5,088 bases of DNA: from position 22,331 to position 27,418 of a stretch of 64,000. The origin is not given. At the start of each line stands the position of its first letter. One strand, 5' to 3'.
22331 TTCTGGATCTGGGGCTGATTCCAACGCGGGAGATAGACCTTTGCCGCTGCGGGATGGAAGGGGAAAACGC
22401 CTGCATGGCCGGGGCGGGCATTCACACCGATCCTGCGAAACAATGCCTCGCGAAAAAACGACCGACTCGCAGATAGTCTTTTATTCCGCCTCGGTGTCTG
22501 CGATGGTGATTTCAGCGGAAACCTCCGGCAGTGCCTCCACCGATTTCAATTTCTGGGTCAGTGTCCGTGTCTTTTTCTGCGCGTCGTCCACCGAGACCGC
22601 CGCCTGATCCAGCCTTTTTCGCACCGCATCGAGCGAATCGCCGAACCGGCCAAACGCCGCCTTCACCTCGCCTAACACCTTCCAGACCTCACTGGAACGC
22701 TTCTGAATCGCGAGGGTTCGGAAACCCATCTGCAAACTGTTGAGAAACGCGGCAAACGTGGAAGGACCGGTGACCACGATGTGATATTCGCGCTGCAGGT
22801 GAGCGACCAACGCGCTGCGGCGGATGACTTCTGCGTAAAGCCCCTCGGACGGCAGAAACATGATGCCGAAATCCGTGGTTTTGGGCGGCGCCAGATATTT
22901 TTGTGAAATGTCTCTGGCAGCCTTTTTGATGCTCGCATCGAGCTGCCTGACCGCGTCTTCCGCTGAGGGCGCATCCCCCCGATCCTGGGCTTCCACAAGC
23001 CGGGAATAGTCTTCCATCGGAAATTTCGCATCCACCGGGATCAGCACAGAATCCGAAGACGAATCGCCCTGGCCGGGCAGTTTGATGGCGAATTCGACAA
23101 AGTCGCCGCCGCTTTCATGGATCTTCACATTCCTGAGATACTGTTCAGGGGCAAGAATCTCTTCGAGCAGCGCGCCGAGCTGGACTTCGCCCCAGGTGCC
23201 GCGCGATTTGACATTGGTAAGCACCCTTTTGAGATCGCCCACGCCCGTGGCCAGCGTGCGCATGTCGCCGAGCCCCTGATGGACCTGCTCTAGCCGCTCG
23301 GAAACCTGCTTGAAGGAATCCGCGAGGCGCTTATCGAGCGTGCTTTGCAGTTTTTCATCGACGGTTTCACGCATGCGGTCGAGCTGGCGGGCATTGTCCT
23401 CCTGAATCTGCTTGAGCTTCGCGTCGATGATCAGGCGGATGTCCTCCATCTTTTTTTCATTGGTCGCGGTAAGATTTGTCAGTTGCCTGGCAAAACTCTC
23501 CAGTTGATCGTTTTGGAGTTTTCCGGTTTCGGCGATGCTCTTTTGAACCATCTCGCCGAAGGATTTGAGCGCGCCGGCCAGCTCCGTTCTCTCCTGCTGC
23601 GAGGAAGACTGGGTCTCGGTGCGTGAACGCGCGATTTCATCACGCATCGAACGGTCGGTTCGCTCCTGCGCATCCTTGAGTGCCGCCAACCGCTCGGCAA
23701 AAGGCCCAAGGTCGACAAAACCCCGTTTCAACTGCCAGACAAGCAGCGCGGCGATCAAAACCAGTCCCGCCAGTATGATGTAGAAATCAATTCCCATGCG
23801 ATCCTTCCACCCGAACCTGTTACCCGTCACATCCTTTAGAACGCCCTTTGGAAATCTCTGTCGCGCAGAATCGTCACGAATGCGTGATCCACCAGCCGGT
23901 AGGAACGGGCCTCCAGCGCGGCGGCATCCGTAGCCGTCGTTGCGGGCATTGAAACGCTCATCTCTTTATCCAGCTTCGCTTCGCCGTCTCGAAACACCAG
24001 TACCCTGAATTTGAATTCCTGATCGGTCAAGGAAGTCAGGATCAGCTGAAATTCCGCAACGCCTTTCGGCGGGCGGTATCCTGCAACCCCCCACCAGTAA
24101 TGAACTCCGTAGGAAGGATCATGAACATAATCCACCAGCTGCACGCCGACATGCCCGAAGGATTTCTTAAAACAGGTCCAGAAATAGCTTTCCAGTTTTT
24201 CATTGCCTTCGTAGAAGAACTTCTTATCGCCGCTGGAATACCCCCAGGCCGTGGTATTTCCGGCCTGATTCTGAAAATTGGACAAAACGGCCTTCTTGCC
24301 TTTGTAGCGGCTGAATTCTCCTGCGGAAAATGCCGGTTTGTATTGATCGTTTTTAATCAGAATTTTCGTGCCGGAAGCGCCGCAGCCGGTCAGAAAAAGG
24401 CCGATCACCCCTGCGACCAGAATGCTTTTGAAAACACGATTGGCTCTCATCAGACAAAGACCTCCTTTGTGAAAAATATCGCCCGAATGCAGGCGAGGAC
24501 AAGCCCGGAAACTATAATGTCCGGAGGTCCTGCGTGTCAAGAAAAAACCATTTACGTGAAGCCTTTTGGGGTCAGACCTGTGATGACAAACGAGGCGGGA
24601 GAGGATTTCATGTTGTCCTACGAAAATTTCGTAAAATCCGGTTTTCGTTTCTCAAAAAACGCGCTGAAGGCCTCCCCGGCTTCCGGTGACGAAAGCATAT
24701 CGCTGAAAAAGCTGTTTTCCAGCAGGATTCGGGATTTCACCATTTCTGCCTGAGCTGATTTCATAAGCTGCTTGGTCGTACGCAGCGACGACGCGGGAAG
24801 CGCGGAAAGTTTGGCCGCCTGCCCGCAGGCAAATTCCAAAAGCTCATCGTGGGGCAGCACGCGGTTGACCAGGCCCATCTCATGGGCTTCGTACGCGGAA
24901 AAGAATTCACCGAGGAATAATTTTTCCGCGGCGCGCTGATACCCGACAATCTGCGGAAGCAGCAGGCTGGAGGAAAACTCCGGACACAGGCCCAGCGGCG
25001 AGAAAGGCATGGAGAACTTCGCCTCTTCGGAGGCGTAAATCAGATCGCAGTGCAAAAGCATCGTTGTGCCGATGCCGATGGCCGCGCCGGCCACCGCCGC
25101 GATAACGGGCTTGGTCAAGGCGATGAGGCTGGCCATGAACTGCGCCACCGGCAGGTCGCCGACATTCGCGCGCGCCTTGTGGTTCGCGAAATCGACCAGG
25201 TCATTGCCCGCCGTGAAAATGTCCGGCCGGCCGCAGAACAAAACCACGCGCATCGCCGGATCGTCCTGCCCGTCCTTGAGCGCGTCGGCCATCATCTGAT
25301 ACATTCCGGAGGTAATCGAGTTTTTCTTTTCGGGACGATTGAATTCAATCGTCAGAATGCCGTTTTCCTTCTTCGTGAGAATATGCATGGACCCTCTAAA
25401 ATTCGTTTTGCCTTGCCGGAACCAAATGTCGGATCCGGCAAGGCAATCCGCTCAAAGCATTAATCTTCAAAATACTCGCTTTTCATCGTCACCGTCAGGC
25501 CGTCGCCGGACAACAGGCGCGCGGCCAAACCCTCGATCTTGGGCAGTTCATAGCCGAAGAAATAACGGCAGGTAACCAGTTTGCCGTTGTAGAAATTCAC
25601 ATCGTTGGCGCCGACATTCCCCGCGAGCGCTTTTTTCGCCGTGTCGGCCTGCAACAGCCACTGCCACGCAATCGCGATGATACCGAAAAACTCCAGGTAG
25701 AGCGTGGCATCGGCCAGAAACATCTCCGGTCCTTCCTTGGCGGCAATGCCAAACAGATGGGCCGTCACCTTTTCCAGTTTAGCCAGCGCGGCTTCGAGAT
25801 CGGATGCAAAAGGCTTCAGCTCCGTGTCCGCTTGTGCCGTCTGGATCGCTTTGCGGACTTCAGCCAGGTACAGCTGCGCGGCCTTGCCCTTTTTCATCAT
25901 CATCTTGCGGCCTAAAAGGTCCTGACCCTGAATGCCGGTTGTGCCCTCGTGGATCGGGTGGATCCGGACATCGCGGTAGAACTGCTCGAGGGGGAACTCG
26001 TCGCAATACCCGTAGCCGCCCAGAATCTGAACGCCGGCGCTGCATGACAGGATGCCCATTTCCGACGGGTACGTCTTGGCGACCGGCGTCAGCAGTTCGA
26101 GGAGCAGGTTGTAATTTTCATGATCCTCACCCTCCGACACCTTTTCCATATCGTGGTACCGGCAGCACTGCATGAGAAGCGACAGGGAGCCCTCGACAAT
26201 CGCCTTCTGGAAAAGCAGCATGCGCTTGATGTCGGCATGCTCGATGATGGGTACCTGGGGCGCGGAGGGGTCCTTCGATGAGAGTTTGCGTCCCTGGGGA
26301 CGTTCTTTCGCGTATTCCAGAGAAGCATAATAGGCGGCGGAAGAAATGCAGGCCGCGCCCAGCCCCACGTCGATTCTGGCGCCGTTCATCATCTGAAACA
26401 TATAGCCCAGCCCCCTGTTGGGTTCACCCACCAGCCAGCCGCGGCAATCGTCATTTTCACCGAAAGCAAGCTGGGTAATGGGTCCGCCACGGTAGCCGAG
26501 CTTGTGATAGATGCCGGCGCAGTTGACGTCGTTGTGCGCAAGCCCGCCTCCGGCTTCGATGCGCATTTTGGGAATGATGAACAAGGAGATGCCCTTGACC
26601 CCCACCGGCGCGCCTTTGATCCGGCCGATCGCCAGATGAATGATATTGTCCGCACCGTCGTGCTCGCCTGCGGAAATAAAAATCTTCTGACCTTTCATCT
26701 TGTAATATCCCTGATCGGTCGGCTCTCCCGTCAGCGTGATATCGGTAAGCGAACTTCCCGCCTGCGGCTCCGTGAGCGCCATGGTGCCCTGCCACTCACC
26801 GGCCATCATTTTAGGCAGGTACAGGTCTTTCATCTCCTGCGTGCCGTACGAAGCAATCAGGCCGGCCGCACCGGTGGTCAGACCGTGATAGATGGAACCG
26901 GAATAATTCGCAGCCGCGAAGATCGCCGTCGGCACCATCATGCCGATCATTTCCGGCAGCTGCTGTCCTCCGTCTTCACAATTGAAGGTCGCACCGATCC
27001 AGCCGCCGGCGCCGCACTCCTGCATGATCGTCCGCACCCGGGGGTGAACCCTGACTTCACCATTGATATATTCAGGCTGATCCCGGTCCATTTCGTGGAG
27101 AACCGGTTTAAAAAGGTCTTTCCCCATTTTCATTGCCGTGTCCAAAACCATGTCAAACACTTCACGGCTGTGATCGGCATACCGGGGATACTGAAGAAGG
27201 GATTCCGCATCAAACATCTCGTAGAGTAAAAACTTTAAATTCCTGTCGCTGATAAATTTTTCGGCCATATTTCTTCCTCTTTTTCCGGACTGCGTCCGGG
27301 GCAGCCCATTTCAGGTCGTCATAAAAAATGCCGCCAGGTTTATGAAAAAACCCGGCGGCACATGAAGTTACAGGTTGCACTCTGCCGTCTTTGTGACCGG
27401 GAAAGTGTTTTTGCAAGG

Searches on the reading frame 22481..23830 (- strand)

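Call 38: search_protein_families(library=pfam, proteins=[window:22481-23830:-], max_evalue=0.000001)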
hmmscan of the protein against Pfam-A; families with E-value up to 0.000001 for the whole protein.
window:22481-23830:- (449 aa): 1 family
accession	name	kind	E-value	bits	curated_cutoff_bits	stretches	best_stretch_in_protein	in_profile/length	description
PF02646.22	RmuC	-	8.1e-75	252.1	26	1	149-436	2-286/291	RmuC family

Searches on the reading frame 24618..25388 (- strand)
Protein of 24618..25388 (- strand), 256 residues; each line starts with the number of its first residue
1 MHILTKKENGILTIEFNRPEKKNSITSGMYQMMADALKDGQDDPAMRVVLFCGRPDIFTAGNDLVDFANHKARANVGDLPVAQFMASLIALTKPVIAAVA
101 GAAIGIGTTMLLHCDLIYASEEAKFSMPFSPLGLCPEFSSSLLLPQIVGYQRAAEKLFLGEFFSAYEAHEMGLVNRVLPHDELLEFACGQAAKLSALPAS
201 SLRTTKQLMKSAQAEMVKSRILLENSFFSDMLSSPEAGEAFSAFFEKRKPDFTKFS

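Call 38: search_protein_families(library=pfam, proteins=[window:24618-25388:-], max_evalue=0.000001)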
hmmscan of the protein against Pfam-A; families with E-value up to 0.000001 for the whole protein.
window:24618-25388:- (256 aa): 2 families
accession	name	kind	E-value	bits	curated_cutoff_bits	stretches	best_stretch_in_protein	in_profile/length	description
PF00378.25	ECH_1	-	1.3e-54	185.6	27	1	7-253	2-249/251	Enoyl-CoA hydratase/isomerase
PF16113.10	ECH_2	-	1.9e-21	77.4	27.2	1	13-215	3-205/335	Enoyl-CoA hydratase/isomerase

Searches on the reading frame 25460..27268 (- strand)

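Call 38: search_protein_families(library=pfam, proteins=[window:25460-27268:-], max_evalue=0.000001)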
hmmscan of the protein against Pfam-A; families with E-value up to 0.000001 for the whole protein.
window:25460-27268:- (602 aa): 4 families
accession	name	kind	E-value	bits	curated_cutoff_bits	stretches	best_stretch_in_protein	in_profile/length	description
PF12806.12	Acyl-CoA_dh_C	-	1.4e-32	112.8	30.3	1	468-595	2-123/124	Acetyl-CoA dehydrogenase C-terminal like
PF00441.29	Acyl-CoA_dh_1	-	2.8e-18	66.9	22.4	1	284-450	1-144/150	Acyl-CoA dehydrogenase, C-terminal domain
PF02771.21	Acyl-CoA_dh_N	-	4e-10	40.5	22.9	1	40-158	6-113/113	Acyl-CoA dehydrogenase, N-terminal domain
PF02770.24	Acyl-CoA_dh_M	-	3.3e-09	37.2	33.3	1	163-269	2-94/97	Acyl-CoA dehydrogenase, middle domain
